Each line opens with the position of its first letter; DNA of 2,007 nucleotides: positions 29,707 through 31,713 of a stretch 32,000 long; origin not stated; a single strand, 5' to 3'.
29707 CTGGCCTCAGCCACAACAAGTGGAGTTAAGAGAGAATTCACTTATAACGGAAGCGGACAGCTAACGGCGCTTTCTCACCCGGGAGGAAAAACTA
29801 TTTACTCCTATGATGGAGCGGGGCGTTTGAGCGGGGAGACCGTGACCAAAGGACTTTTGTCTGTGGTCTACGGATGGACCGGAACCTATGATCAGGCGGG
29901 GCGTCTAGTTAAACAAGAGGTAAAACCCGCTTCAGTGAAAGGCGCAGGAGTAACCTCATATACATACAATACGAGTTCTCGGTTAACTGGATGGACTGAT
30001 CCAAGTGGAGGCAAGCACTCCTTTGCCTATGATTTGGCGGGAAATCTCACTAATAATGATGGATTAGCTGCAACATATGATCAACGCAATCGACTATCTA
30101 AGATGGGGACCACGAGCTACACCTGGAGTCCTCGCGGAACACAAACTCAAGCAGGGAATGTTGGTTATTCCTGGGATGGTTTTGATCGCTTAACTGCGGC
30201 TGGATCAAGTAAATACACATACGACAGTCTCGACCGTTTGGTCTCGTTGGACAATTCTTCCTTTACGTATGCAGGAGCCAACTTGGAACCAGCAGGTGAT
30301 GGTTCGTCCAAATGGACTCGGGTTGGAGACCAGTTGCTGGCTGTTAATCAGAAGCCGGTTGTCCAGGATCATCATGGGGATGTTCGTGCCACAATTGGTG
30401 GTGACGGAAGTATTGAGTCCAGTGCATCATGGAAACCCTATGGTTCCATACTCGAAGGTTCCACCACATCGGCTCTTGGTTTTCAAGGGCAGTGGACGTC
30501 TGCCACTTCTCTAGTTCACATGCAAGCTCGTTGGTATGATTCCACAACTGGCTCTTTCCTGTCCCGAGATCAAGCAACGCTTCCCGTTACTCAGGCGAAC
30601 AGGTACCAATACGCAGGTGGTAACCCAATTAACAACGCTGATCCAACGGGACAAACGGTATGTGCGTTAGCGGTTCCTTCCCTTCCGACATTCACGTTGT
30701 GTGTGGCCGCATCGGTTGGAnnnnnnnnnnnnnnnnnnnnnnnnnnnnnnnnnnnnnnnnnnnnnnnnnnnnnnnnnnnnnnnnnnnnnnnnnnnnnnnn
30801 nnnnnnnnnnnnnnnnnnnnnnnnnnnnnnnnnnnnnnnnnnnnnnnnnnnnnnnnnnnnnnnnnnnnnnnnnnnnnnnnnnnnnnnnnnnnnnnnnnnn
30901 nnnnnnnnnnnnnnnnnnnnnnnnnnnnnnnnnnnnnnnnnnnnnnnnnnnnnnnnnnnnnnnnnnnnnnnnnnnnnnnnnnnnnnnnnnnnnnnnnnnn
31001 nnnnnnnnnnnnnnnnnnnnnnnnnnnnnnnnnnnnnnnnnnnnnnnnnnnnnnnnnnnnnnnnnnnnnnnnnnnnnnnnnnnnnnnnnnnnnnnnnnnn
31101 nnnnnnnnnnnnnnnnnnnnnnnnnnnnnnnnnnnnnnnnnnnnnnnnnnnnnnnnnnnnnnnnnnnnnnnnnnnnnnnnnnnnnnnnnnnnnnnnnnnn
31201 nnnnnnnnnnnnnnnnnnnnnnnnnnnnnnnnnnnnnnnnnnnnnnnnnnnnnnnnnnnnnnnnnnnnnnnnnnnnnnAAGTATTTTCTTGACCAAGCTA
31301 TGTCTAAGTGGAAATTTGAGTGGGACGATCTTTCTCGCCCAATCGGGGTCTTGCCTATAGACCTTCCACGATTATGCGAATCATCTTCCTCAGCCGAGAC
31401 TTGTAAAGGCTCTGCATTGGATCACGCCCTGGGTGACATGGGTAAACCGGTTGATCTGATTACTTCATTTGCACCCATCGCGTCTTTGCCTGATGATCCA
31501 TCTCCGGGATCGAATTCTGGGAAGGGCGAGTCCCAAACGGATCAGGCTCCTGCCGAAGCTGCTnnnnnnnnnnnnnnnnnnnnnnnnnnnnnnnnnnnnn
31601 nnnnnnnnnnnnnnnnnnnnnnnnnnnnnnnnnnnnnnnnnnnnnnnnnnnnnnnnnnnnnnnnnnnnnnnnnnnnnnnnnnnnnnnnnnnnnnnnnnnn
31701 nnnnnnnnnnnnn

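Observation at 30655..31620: Unusually long, modular region after the RHS DPxG core-end motif, with a glycine-zipper-like hydrophobic block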

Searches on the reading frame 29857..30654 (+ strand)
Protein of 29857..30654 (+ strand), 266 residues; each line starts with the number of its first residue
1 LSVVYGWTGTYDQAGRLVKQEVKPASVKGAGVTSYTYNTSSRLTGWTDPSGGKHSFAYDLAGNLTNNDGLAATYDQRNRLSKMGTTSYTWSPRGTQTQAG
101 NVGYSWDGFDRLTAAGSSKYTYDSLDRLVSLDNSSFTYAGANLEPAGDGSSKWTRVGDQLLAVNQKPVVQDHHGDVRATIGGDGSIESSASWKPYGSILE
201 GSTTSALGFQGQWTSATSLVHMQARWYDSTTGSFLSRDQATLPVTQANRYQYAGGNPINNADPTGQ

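Call 34: find_homologous_proteins(query=window:29857-30654:+, max_evalue=1e-10)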
Query window:29857-30654:+ (266 aa): 14 proteins with E <= 1e-10 among 763 candidates.
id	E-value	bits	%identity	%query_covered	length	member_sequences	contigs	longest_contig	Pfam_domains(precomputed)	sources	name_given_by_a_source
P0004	9.8e-36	142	38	96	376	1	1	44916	PF05593.20,PF25023.2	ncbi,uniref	ncbi:RHS repeat-associated core domain-containing protein [Streptomyces sp. NPDC017529]|uniref:RHS r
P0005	5.3e-35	140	41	88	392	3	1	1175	PF05593.20,PF25023.2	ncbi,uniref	ncbi:RHS repeat-associated core domain-containing protein, partial [Lysinibacillus fusiformis]|unire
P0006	4.1e-31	127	38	91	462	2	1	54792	PF05593.20,PF25023.2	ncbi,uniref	ncbi:RHS repeat-associated core domain-containing protein [Streptomyces goshikiensis]|uniref:RHS rep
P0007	3.0e-27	114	38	75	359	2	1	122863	PF25023.2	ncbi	ncbi:RHS repeat-associated core domain-containing protein [Streptomyces olivoreticuli]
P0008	1.3e-25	109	36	83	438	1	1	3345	PF05593.20,PF25023.2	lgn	-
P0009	1.4e-24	105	34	94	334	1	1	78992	PF25023.2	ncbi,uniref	ncbi:RHS repeat-associated core domain-containing protein [Streptomyces sp. NPDC051130]|uniref:RHS r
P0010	1.3e-16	79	32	80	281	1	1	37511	PF25023.2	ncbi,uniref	ncbi:RHS repeat-associated core domain-containing protein [Streptomyces sp. NPDC058545]|uniref:RHS r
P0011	5.8e-16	77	29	99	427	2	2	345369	PF05593.20,PF25023.2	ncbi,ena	-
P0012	2.2e-15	75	31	90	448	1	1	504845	PF05593.20,PF25023.2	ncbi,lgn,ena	-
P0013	7.3e-13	67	31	96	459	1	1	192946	PF05593.20,PF25023.2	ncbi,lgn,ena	-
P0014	1.3e-11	63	32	48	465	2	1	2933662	PF05593.20,PF25023.2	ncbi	ncbi:MAG: hypothetical protein AB9866_15055 [Syntrophobacteraceae bacterium]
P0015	1.4e-11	63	29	87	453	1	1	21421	PF05593.20,PF25023.2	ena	-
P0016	2.2e-11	62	28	99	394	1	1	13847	PF05593.20,PF25023.2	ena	-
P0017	9.8e-11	60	30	97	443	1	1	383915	PF05593.20,PF25023.2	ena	-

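Call 48: find_encoding_contigs(protein=P0015, flank=6000, max_places=3)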
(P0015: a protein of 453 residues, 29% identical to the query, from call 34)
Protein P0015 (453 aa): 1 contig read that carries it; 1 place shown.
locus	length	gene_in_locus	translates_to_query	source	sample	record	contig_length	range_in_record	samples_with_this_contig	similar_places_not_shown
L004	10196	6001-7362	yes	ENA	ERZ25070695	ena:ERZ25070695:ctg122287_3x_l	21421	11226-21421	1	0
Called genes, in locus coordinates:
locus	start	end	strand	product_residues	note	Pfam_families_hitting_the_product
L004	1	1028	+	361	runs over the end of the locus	PF08281:Sigma70_r4_2 (faint), PF13384:HTH_23, PF13518:HTH_28, PF13551:HTH_29, PF13565:HTH_32, PF13358:DDE_3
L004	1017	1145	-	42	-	PF02811:PHP (weak)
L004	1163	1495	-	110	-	-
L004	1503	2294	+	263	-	PF02586:SRAP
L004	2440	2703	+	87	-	-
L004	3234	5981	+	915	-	PF20148:DUF6531, PF25023:TEN_YD-shell, PF05593:RHS_repeat, PF25023:TEN_YD-shell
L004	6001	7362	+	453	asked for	PF25023:TEN_YD-shell, PF05593:RHS_repeat (weak)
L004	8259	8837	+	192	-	-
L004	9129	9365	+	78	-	-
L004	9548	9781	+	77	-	-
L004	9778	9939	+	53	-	-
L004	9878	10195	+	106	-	?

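Call 60: find_encoding_contigs(protein=P0010, flank=5000, max_places=2)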
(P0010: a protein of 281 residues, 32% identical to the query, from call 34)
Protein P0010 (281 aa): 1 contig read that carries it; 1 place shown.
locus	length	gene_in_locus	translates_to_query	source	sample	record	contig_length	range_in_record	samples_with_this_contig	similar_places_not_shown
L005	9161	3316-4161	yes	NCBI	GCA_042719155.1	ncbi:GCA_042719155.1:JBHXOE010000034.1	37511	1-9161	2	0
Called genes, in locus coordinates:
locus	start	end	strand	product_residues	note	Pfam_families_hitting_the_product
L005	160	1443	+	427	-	-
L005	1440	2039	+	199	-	-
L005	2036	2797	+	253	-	PF00005:ABC_tran, PF13304:AAA_21 (weak)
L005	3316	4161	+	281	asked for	PF25023:TEN_YD-shell (faint)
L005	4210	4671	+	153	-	-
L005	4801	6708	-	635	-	-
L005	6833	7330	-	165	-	PF13011:LZ_Tnp_IS481, PF13518:HTH_28, PF13565:HTH_32 (weak)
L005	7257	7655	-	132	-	PF00903:Glyoxalase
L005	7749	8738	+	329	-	PF02082:Rrf2 (weak), PF08279:HTH_11, PF13280:WYL, PF25583:WCX (weak)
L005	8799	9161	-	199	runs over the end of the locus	PF00440:TetR_N, PF16925:TetR_C_13, PF13977:TetR_C_6 (weak)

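Call 61: find_encoding_contigs(protein=P0004, flank=5000, max_places=2)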
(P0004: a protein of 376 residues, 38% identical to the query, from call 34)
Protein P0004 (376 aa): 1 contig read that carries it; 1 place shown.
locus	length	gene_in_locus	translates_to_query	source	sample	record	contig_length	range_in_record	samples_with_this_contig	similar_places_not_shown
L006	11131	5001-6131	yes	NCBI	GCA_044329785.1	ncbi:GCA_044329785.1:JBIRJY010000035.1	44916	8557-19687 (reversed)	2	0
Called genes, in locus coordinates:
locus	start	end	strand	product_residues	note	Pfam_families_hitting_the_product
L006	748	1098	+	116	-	-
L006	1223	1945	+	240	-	PF13555:AAA_29 (weak), PF00005:ABC_tran, PF02463:SMC_N (faint), PF13304:AAA_21 (faint)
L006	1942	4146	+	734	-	-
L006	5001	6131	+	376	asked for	PF05593:RHS_repeat (faint), PF25023:TEN_YD-shell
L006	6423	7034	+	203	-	PF09346:SMI1_KNR4, PF14568:SUKH_6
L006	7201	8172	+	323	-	-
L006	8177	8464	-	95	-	-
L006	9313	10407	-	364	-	-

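Call 67: search_protein_families(library=pfam, proteins=[L006:6136-6399:+, L005:4210-4668:+, L004:9009-9362:+], max_evalue=0.1)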
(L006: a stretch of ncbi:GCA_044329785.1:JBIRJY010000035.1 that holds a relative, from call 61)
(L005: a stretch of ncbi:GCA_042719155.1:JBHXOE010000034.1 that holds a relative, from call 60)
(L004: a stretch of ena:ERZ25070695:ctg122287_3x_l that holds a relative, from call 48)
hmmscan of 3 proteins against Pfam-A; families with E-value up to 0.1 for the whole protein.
L006:6136-6399:+ (88 aa): 1 family
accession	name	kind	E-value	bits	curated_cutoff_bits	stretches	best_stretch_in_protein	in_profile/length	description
PF13930.12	Endonuclea_NS_2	-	0.0094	16.6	27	1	1-39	87-127/132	DNA/RNA non-specific endonuclease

L005:4210-4668:+ (153 aa): 0 families

L004:9009-9362:+ (118 aa): 1 family
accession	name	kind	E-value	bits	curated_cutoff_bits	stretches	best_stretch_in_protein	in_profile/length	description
PF06197.19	DUF998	-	0.02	15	30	1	27-90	111-175/184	Protein of unknown function (DUF998)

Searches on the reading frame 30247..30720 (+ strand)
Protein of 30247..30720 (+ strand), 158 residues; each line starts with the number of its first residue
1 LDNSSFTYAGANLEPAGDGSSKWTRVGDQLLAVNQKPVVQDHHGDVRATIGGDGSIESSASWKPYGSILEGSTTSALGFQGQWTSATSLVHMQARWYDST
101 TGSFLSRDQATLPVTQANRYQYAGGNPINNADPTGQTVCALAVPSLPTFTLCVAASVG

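Call 51: search_solved_structures(query=window:30247-30720:+, max_evalue=0.001, show_alignments=3)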
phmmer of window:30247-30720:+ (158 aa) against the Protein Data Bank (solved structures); distinct sequences matched with E-value up to 0.001: 5.
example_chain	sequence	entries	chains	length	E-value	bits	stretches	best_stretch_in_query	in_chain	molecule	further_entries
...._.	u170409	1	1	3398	4e-07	33.6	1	37-146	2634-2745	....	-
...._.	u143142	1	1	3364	1.9e-06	31.4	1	38-143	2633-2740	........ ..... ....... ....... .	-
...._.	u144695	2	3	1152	6.2e-05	26.5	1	54-135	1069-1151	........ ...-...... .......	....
8h8b_A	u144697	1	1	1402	0.00033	24.1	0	54-136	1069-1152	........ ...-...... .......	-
9pt5_A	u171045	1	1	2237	0.00097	22.6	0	39-139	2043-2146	Teneurin-like protein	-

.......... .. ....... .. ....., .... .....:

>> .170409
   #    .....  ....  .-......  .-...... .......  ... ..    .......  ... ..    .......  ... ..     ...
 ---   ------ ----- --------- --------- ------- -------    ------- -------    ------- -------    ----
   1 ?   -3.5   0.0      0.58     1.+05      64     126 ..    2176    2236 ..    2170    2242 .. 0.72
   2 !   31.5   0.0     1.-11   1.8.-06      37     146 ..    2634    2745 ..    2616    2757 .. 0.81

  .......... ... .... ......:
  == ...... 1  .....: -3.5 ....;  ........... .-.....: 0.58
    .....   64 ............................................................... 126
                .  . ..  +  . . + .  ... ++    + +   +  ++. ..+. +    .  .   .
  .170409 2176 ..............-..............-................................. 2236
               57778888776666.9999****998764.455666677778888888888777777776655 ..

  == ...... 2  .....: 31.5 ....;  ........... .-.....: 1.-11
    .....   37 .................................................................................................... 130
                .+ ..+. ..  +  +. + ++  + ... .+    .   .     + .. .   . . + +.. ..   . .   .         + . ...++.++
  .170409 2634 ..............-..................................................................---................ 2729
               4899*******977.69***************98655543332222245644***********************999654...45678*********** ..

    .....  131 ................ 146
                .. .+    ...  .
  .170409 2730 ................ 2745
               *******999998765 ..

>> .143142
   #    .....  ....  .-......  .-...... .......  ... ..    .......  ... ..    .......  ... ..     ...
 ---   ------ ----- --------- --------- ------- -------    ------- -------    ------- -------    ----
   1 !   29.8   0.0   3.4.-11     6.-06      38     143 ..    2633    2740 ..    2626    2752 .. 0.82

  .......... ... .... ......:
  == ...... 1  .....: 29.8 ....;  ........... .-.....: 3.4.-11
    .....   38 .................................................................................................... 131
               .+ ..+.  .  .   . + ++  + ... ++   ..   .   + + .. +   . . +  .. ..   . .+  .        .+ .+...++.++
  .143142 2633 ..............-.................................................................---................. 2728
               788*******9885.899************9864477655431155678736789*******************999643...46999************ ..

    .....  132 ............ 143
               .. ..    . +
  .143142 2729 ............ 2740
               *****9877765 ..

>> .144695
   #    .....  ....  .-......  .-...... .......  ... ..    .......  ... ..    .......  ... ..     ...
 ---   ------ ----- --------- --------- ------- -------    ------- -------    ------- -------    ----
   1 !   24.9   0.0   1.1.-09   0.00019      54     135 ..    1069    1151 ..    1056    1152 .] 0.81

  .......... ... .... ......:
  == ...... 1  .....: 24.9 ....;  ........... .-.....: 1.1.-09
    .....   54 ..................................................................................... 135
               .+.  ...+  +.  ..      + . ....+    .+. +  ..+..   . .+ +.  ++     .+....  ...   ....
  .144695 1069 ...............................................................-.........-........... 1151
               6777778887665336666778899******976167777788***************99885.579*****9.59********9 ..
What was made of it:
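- Closest known: Mosquito SGS1/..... Same: These are the best PDB matches to the RHS core end (E 4e-7 and 2e-6, call 51), and the same R/D/D autoprotease site ends in DPDGQ/E. A hydrophobic helical moiety follows directly.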

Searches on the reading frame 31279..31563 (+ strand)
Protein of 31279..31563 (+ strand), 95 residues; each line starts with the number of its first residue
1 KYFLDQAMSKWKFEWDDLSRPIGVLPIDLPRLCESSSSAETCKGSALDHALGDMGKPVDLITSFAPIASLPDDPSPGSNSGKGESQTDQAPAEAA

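Call 26: find_homologous_proteins(query=A2, max_evalue=0.01)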
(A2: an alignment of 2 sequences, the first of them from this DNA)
Query A2 (2 sequences): 79 candidates shared short words with the query, none scored E <= 0.01.

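Call 27: find_related_loci(query=A2, collection=genome_contigs, flank=10000)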
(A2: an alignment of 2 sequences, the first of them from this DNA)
Query A2 (95 aa) in genome_contigs; peptide patterns used: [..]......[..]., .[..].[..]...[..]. (x = any residue, [..] = any of these).
77 stretches matched a pattern; 2 encode a relative of the query (tblastn E <= 1e-3); 2 distinct loci.
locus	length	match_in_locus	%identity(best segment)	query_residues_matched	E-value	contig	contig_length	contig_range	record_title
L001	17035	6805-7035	53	17-95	9e-21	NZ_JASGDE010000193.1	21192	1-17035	MAG: Micropruina sp. isolate 1M007 JMF-2106-05-0001A.bin.7_192, whole genome shotgun sequence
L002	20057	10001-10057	63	41-59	1e-4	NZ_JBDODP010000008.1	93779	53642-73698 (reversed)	Guyparkeria sp. LHSS19-1 8, whole genome shotgun sequence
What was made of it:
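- Tried and rejected: The genome_contigs scan found only the Micropruina locus L001, plus a weak 19-residue match in a Guyparkeria contig (L002, tblastn E 1e-4), which I judged spurious and did not examine (call 27).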

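Call 30: find_related_loci(query=A2, collection=metagenome_contigs, flank=6000)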
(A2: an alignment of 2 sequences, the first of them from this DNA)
Query A2 (95 aa) in metagenome_contigs; peptide patterns used: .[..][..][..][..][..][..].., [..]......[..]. (x = any residue, [..] = any of these).
139 stretches matched a pattern, but none encodes a relative of the query by tblastn (E <= 1e-3).
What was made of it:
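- Tried and rejected: The metagenome_contigs scan gave no confirmed hit (call 30).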

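Call 32: search_protein_families(library=pfam, proteins=[L001:7311-7838:+], max_evalue=1)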
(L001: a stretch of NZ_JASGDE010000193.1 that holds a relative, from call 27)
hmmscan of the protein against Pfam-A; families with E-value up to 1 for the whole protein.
L001:7311-7838:+ (176 aa): 1 family
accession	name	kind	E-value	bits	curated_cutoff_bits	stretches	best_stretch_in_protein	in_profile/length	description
PF14085.11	DUF4265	-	1e-19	71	27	1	57-163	1-107/115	Domain of unknown function (DUF4265)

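Call 72: search_solved_structures(query=A2, max_evalue=10)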
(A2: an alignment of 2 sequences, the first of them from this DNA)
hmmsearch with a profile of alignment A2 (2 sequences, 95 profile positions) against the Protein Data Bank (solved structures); distinct sequences matched with E-value up to 10: 0.
